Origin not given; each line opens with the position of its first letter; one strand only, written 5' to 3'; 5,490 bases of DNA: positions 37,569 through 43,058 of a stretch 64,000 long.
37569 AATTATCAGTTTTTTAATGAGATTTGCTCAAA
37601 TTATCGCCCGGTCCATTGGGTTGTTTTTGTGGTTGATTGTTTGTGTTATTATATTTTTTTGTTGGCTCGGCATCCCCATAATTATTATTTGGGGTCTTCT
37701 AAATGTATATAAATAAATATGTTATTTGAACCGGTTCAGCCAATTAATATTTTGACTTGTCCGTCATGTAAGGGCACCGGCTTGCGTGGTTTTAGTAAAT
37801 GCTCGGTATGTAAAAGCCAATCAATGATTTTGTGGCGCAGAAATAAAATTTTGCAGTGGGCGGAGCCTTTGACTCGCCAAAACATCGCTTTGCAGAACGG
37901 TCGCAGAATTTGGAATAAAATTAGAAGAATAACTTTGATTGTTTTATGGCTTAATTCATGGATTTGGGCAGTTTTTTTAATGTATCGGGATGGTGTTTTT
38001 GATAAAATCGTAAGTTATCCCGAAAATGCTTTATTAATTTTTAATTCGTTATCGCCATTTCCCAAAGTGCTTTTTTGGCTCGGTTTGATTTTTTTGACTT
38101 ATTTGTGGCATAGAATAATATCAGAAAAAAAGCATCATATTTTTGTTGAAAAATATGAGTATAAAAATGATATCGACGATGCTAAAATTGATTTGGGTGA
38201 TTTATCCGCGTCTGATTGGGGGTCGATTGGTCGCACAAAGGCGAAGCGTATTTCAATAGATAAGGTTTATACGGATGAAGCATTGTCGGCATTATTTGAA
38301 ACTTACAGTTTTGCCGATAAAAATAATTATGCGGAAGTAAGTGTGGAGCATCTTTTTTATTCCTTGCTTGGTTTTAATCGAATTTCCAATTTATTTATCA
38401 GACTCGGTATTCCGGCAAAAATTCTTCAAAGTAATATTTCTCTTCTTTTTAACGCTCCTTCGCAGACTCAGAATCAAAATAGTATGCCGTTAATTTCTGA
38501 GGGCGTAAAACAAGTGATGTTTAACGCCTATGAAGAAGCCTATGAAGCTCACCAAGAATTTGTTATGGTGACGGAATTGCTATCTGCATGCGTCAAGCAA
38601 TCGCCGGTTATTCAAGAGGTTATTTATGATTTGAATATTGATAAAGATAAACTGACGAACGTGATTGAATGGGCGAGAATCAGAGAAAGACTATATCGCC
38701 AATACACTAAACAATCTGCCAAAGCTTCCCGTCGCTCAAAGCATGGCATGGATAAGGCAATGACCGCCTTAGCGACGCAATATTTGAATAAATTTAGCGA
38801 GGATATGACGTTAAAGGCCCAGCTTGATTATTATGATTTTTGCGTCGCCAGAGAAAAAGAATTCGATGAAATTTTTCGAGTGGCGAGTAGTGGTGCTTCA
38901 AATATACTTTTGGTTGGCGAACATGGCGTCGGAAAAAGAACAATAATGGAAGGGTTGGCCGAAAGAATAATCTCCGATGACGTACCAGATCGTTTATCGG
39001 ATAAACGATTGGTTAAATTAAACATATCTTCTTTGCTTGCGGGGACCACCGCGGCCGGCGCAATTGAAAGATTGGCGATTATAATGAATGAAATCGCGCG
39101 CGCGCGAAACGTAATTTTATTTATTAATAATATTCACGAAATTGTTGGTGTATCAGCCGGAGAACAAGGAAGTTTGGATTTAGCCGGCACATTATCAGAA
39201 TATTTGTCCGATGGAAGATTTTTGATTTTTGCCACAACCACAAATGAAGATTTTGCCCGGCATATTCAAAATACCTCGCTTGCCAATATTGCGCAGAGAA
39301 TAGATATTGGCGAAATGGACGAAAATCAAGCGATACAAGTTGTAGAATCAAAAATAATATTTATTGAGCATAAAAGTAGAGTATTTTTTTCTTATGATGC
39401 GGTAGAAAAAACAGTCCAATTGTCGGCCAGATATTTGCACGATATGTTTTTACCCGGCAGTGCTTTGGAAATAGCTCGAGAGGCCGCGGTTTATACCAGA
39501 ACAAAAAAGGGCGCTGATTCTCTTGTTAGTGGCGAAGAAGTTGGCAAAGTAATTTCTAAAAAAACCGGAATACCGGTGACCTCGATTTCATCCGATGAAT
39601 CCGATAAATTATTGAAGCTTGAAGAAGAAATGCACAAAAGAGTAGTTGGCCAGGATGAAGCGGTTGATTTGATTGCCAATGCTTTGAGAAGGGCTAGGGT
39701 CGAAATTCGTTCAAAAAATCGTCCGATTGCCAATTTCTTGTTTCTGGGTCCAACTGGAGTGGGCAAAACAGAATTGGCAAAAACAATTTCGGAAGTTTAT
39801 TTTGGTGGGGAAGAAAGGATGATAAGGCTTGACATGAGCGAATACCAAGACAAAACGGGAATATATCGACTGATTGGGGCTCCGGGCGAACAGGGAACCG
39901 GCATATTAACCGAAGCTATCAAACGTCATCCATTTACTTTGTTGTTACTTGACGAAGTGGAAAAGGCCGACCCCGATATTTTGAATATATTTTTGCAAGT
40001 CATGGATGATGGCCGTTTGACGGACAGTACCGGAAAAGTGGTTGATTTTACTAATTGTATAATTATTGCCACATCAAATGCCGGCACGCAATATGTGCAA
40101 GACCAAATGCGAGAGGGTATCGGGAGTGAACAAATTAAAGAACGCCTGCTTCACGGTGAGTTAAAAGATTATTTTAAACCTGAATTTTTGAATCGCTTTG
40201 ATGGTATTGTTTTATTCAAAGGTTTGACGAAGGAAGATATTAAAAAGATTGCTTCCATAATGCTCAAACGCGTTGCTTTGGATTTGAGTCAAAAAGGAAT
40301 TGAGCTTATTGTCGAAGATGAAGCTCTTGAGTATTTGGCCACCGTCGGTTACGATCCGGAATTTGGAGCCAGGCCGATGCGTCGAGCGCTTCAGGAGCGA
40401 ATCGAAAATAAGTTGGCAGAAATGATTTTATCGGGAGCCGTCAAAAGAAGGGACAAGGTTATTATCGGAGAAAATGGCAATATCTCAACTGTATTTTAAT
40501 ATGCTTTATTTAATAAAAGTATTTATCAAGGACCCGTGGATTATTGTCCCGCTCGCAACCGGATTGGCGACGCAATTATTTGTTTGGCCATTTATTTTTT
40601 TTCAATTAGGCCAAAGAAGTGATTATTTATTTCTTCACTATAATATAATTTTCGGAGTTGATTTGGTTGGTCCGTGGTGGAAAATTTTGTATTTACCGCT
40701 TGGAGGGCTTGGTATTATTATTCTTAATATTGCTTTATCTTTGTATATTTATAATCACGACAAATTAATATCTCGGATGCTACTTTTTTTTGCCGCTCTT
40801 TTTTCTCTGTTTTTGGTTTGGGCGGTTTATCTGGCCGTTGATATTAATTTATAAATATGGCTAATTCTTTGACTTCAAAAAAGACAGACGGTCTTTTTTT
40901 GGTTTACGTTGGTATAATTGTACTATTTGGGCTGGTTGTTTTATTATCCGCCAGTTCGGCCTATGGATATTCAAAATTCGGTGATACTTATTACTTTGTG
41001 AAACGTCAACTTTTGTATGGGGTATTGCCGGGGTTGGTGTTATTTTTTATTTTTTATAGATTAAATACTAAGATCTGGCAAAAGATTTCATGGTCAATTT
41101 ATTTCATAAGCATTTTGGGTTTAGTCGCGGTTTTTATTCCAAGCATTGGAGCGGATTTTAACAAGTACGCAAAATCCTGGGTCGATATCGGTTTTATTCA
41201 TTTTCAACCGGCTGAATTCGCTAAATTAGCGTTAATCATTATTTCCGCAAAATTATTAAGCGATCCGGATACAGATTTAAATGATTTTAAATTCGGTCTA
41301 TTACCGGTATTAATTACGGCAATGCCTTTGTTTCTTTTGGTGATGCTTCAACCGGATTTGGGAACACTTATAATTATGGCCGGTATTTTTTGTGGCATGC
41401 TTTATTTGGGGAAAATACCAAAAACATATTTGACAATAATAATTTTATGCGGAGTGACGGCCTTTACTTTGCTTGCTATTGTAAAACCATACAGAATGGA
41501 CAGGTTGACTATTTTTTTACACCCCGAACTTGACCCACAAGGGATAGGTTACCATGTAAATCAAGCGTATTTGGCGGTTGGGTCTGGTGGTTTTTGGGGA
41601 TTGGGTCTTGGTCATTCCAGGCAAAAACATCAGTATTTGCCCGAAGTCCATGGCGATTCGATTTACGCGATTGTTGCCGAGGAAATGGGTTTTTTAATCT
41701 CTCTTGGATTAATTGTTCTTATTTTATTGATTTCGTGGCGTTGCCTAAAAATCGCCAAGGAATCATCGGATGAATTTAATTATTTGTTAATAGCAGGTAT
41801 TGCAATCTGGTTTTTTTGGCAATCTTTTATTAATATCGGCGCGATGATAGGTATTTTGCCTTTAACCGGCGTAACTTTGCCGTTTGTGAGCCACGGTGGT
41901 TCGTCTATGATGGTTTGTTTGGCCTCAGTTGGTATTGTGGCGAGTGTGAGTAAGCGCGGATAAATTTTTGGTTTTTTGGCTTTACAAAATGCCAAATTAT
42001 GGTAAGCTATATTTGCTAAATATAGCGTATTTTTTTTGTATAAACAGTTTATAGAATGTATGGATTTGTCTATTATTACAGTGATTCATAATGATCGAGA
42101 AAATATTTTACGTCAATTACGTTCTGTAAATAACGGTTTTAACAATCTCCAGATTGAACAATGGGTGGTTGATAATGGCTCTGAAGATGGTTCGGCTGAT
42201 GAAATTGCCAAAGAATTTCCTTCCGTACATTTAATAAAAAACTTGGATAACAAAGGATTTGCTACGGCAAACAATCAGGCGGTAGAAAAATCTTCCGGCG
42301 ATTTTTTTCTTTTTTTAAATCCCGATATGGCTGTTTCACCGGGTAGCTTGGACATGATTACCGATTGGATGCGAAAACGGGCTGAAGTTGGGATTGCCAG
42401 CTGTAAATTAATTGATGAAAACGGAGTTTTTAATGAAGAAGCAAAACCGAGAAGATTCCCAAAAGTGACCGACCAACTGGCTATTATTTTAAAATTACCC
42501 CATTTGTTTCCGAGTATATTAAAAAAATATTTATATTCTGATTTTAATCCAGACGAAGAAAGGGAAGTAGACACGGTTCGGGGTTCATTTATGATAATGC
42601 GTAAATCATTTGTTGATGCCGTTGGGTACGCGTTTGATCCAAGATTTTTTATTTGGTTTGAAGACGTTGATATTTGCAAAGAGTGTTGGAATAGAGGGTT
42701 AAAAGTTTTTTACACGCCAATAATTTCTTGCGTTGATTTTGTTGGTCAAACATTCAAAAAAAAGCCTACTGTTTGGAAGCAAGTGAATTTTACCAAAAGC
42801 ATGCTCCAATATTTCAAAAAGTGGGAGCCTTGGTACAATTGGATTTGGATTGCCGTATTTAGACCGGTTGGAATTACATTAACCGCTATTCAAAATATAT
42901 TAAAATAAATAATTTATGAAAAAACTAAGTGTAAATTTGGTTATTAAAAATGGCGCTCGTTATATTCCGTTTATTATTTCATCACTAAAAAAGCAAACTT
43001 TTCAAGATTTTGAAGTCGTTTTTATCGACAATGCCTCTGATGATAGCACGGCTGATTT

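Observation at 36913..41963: Minimal dcw cluster in which ftsI and the mur ligases are replaced by a membrane-tethered zinc-ribbon Clp-like AAA+ ATPase flanked by two small membrane proteins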

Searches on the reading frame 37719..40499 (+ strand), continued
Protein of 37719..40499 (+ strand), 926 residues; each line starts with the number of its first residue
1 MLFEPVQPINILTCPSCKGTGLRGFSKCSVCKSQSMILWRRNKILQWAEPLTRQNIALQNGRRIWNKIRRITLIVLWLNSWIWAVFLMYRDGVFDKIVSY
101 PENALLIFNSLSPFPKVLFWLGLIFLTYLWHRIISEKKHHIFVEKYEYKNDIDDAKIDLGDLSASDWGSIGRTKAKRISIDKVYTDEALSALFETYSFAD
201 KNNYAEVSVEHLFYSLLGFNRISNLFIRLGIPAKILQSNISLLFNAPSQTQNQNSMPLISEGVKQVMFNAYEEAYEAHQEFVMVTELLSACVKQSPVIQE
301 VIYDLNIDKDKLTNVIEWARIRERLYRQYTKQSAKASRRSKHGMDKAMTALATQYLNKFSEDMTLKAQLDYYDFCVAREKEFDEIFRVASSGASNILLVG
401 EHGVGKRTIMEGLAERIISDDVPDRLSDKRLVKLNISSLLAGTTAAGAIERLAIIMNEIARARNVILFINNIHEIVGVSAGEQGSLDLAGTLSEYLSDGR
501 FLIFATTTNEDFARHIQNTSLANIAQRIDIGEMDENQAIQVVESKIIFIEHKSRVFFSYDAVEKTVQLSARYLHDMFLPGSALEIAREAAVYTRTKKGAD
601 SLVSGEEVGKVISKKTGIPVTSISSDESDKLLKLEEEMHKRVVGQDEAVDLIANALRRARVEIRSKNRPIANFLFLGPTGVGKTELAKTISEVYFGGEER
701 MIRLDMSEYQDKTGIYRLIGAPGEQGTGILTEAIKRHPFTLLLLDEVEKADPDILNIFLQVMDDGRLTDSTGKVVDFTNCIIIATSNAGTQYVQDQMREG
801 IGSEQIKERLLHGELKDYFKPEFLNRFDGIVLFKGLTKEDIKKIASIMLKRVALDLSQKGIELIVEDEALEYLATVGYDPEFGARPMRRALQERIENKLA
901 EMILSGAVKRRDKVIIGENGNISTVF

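Call 66: search_protein_families(library=padloc, proteins=[window:37719-40499:+], max_evalue=0.001)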
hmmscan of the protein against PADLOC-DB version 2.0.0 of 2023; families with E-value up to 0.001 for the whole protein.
window:37719-40499:+ (926 aa): 8 families
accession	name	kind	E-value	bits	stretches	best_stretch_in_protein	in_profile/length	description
PDLC04606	PDC-M37B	-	1.3e-35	121.3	1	612-797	116-303/390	-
PDLC03838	DolB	-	7.1e-33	112.4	2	625-802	124-289/375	-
PDLC04605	PDC-M37B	-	2.6e-26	90.8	1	505-796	157-432/518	-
PDLC04140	mad8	-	4.6e-07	27.6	0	673-764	30-99/314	mads_8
PDLC02196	IetA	-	5e-06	24.2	0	647-692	103-144/374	-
PDLC01993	RtcR--CARF_AAA_HTH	-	5.1e-06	23.2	0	660-770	198-310/523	-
PDLC00915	TRIP13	-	5.9e-05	20.6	0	396-437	66-104/302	TRIP13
PDLC04232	IetA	-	8.2e-05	20.2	0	320-417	44-140/330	-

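Call 69: fold_search(model_id=the predicted structure, library=pdb)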
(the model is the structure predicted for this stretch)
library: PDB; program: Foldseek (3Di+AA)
matches with E <= 10: 1718; with E <= 0.001: 1301
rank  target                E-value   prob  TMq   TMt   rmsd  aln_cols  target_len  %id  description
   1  9a66_A                3.9e-55  1.00  0.38  0.42  21.3       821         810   31  Integrative model of CLPC-CLPP by crosslinking MS and deep learning (released 2024-09-18)
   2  9rai_d                2.6e-51  1.00  0.37  0.44  19.4       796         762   33  Structure of the S.aureus MecA/ClpC/ClpP degradation system (released 2025-09-10)
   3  9rai_b                3.9e-51  1.00  0.38  0.44  19.5       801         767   34  Structure of the S.aureus MecA/ClpC/ClpP degradation system (released 2025-09-10)
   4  9rai_e                1.6e-49  1.00  0.38  0.44  19.8       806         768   33  Structure of the S.aureus MecA/ClpC/ClpP degradation system (released 2025-09-10)
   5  9rai_c                5.8e-49  1.00  0.38  0.44  18.9       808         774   33  Structure of the S.aureus MecA/ClpC/ClpP degradation system (released 2025-09-10)
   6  4d2q_A                9.0e-48  1.00  0.39  0.44  25.7       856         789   29  Negative-stain electron microscopy of E. coli ClpB mutant E432A (BAP form bound to ClpP) (released 2014-06-04)
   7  9gi1_b                1.1e-47  1.00  0.39  0.56   9.2       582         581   42  Structure of the S.aureus MecA/ClpC/ClpP degradation system (released 2025-08-20)
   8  9gi1_e                1.5e-47  1.00  0.38  0.54   9.6       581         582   41  Structure of the S.aureus MecA/ClpC/ClpP degradation system (released 2025-08-20)
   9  6qs6_A                2.2e-47  1.00  0.40  0.61   8.8       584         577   39  ClpB (DWB and K476C mutant) bound to casein in presence of ATPgammaS - state KC-1 (released 2019-07-03)
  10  9qqr_B                6.1e-47  1.00  0.38  0.45  13.2       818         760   32  S.aureus ClpC decameric resting state (released 2025-07-30)
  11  9gi1_c                8.1e-47  1.00  0.38  0.55   9.6       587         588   41  Structure of the S.aureus MecA/ClpC/ClpP degradation system (released 2025-08-20)
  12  9qcl_B                9.0e-47  1.00  0.37  0.45  13.8       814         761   32  S.aureus ClpC tetradecameric resting state (released 2025-08-27)
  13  6w6j_D                2.4e-46  1.00  0.37  0.47  24.6       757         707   32  The Mycobacterium tuberculosis ClpB disaggregase hexamer structure with a locally refined N-terminal domain in the pre (released 2021-05-26)
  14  8a8u_D                2.9e-46  1.00  0.37  0.54   9.7       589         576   36  Mycobacterium tuberculosis ClpC1 hexamer structure (released 2022-10-26)
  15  9gi1_d                3.4e-46  1.00  0.38  0.55   9.7       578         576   41  Structure of the S.aureus MecA/ClpC/ClpP degradation system (released 2025-08-20)
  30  1qvr_A                5.2e-44  1.00  0.36  0.41  23.3       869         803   28  Crystal Structure Analysis of ClpB (released 2003-10-21)
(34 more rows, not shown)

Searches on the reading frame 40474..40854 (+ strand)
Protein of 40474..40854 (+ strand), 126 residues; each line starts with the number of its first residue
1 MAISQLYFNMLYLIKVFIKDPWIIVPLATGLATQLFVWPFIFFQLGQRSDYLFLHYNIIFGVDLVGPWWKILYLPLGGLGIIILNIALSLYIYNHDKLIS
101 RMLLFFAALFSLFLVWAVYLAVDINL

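Call 3: search_protein_families(library=pfam, proteins=[window:40474-40854:+], max_evalue=0.01)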
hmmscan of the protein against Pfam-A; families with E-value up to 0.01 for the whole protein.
window:40474-40854:+ (126 aa): 0 families

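Call 4: search_protein_families(library=ncbifam, proteins=[window:40474-40854:+], max_evalue=0.01)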
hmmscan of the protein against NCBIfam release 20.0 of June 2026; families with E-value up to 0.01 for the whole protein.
window:40474-40854:+ (126 aa): 0 families

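Call 52: find_homologous_proteins(query=window:40501-40854:+, max_evalue=0.001)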
Query window:40501-40854:+ (117 aa): 26 proteins with E <= 0.001 among 33 candidates.
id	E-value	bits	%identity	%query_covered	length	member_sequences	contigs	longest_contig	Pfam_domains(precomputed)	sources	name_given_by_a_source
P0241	5.7e-67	241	99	100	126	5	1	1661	-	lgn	-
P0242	6.9e-63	228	93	100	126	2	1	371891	-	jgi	-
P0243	1.5e-61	224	91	100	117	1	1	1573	-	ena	-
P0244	4.7e-47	177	82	87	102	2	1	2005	-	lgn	-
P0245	2.1e-42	162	64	100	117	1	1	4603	-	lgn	-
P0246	4.2e-41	158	62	100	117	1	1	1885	-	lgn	-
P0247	3.3e-40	155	61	100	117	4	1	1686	-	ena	-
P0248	2.8e-38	149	64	100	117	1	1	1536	-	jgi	jgi:hypothetical protein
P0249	5.2e-36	141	59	100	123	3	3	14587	-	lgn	-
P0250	1.3e-35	140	57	100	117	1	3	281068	-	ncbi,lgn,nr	ncbi:MAG: hypothetical protein PHD72_00150 [Patescibacteria group bacterium]|nr:hypothetical protein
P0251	9.8e-33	131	55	100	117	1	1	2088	-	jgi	jgi:hypothetical protein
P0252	1.0e-24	105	43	100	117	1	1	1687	-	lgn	-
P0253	1.2e-24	105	47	99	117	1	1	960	-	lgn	-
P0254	4.9e-24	103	45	98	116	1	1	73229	-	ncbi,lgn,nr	ncbi:MAG: hypothetical protein Q7K39_05175 [Candidatus Magasanikbacteria bacterium]|nr:hypothetical 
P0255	6.6e-24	102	49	99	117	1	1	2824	-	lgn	-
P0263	7.8e-20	89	41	100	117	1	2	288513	-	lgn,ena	-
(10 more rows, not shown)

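Call 53: find_encoding_contigs(protein=P0254, flank=8000, max_places=2)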
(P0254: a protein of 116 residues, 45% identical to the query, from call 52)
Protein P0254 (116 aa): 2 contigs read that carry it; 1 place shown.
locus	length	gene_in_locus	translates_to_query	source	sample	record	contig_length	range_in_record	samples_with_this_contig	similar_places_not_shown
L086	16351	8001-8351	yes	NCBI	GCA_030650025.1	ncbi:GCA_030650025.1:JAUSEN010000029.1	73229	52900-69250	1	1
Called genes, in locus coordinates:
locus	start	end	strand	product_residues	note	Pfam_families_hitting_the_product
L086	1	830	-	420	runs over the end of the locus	PF01943:Polysacc_synt, PF13440:Polysacc_synt_3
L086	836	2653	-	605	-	PF13522:GATase_6, PF13537:GATase_7, PF00733:Asn_synthase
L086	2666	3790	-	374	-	PF13439:Glyco_transf_4, PF13477:Glyco_trans_4_2 (weak), PF13579:Glyco_trans_4_4, PF00534:Glycos_transf_1, PF13692:Glyco_trans_1_4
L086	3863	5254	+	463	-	PF03721:UDPG_MGDP_dh_N, PF00984:UDPG_MGDP_dh, PF18431:RNAse_A_bac (weak), PF03720:UDPG_MGDP_dh_C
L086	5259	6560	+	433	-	PF03446:NAD_binding_2 (faint), PF03721:UDPG_MGDP_dh_N, PF00984:UDPG_MGDP_dh, PF03720:UDPG_MGDP_dh_C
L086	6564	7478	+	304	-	PF01073:3Beta_HSD, PF01370:Epimerase, PF02719:Polysacc_synt_2, PF04321:RmlD_sub_bind, PF05368:NmrA (weak), PF07993:NAD_binding_4 (faint), PF13460:NAD_binding_10, PF16363:GDP_Man_Dehyd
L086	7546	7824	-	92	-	PF01016:Ribosomal_L27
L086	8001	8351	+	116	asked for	-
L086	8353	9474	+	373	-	PF01098:FTSW_RODA_SPOVE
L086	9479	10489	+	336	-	PF01073:3Beta_HSD, PF01370:Epimerase, PF02719:Polysacc_synt_2, PF04321:RmlD_sub_bind, PF07993:NAD_binding_4, PF13460:NAD_binding_10 (weak), PF16363:GDP_Man_Dehyd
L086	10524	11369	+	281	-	PF01370:Epimerase, PF04321:RmlD_sub_bind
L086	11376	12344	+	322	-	PF17125:Methyltr_RsmF_N, PF22458:RsmF-B_ferredox (weak), PF01189:Methyltr_RsmB-F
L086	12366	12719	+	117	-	PF01050:MannoseP_isomer, PF07883:Cupin_2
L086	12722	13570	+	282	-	PF00535:Glycos_transf_2, PF13641:Glyco_tranf_2_3 (weak)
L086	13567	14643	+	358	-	PF00535:Glycos_transf_2, PF13641:Glyco_tranf_2_3, PF13632:Glyco_trans_2_3 (faint)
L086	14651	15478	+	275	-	PF00535:Glycos_transf_2, PF13641:Glyco_tranf_2_3, PF13632:Glyco_trans_2_3 (weak)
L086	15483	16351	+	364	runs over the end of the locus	PF00535:Glycos_transf_2, PF13641:Glyco_tranf_2_3, PF13632:Glyco_trans_2_3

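Call 54: find_encoding_contigs(protein=P0263, flank=8000, max_places=2)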
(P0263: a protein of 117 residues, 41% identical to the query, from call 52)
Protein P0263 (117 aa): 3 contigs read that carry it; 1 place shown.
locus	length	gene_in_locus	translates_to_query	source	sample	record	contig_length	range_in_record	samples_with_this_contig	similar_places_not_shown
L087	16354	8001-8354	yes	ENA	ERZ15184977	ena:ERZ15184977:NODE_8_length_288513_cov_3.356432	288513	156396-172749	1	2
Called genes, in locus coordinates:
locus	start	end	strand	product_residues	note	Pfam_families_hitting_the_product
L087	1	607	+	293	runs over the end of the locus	PF13489:Methyltransf_23 (weak), PF13649:Methyltransf_25 (weak), PF08241:Methyltransf_11, PF08242:Methyltransf_12 (faint), PF13847:Methyltransf_31 (weak)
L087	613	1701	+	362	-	PF13524:Glyco_trans_1_2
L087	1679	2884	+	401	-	PF13439:Glyco_transf_4 (weak), PF00534:Glycos_transf_1, PF13692:Glyco_trans_1_4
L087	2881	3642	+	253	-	PF00535:Glycos_transf_2, PF10111:Glyco_tranf_2_2 (weak)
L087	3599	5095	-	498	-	PF01943:Polysacc_synt, PF13440:Polysacc_synt_3, PF03023:MurJ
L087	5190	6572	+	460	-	PF03721:UDPG_MGDP_dh_N, PF00984:UDPG_MGDP_dh, PF03720:UDPG_MGDP_dh_C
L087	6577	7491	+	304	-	PF01073:3Beta_HSD, PF01370:Epimerase, PF02719:Polysacc_synt_2, PF04321:RmlD_sub_bind, PF05368:NmrA, PF13460:NAD_binding_10, PF16363:GDP_Man_Dehyd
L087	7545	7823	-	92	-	PF01016:Ribosomal_L27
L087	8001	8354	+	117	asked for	-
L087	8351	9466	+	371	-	PF01098:FTSW_RODA_SPOVE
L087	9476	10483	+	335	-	PF01073:3Beta_HSD, PF01370:Epimerase, PF02719:Polysacc_synt_2, PF04321:RmlD_sub_bind, PF05368:NmrA (faint), PF07993:NAD_binding_4, PF13460:NAD_binding_10, PF16363:GDP_Man_Dehyd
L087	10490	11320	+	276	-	PF04321:RmlD_sub_bind, PF01370:Epimerase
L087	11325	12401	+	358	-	PF10432:bact-PGI_C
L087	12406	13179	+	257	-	PF00535:Glycos_transf_2, PF13641:Glyco_tranf_2_3, PF13712:Glyco_tranf_2_5 (weak)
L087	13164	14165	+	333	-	PF00535:Glycos_transf_2, PF10111:Glyco_tranf_2_2, PF13641:Glyco_tranf_2_3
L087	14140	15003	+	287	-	PF00535:Glycos_transf_2 (weak), PF13641:Glyco_tranf_2_3 (weak)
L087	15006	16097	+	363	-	PF00535:Glycos_transf_2 (weak), PF13641:Glyco_tranf_2_3, PF13632:Glyco_trans_2_3 (weak)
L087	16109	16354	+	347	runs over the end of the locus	PF00483:NTP_transferase, PF12804:NTP_transf_3 (weak), PF25084:LbH_EIF2B (weak), PF25087:GMPPB_C (weak)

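Call 66: search_protein_families(library=padloc, proteins=[window:40501-40854:+], max_evalue=0.001)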
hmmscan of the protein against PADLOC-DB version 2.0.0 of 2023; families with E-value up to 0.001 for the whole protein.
window:40501-40854:+ (117 aa): 0 families

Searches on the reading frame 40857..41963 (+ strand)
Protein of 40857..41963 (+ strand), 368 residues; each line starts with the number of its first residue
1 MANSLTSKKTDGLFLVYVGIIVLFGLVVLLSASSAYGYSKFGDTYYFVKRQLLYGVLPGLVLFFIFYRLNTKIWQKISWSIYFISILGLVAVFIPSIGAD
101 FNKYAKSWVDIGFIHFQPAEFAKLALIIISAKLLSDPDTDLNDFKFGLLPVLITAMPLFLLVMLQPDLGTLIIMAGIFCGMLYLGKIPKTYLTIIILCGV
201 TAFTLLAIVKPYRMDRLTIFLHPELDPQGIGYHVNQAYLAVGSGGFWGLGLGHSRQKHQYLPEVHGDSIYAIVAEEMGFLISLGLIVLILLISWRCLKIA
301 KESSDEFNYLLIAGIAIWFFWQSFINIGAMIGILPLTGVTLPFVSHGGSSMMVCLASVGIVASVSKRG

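Call 3: search_protein_families(library=pfam, proteins=[window:40857-41963:+], max_evalue=0.01)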
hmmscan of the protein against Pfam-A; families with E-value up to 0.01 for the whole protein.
window:40857-41963:+ (368 aa): 1 family
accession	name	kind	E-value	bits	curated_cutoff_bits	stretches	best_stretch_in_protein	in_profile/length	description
PF01098.24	FTSW_RODA_SPOVE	-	3.6e-95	319.4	26.4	1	14-366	4-352/356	Cell cycle protein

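Call 4: search_protein_families(library=ncbifam, proteins=[window:40857-41963:+], max_evalue=0.01)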
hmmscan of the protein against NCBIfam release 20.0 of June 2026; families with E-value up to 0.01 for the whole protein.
window:40857-41963:+ (368 aa): 6 families
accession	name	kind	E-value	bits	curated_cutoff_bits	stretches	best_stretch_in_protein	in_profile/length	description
TIGR02614.1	ftsW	equivalog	1e-105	353.8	337.5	1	13-366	3-355/357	putative lipid II flippase FtsW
TIGR02210.1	rodA_shape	equivalog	1e-88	297.9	336.7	1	13-366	3-354/357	rod shape-determining protein RodA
TIGR02615.1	spoVE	exception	3.6e-87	293.1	448.8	1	13-366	3-354/354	stage V sporulation protein E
NF008042.0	PRK10774.1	equivalog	4.8e-66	223.4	493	1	18-358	44-382/405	cell division protein FtsW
NF008060.0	PRK10794.1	equivalog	2.4e-55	188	590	1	16-365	14-360/370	peptidoglycan glycosyltransferase MrdB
NF037961.1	RodA_shape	subfamily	2.5e-51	175.3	150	2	203-353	238-396/415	rod shape-determining protein RodA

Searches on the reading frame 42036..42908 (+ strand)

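Call 3: search_protein_families(library=pfam, proteins=[window:42036-42908:+], max_evalue=0.01)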
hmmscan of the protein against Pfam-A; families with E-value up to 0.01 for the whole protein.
window:42036-42908:+ (290 aa): 5 families
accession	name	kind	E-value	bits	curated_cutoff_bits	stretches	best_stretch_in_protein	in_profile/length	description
PF00535.33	Glycos_transf_2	-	1.4e-19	71.1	23.3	1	12-150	1-132/168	Glycosyl transferase family 2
PF13641.12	Glyco_tranf_2_3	-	1.2e-09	39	27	1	23-261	15-222/230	Glycosyltransferase like family 2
PF13632.12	Glyco_trans_2_3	-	0.00022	21.5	27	0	183-270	74-143/198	Glycosyl transferase family group 2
PF10111.15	Glyco_tranf_2_2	-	0.00078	19.4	27.3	1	15-110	4-104/276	Glycosyltransferase like family 2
PF13712.12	Glyco_tranf_2_5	-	0.0011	19.1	27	1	71-226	37-179/210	Glycosyltransferase like family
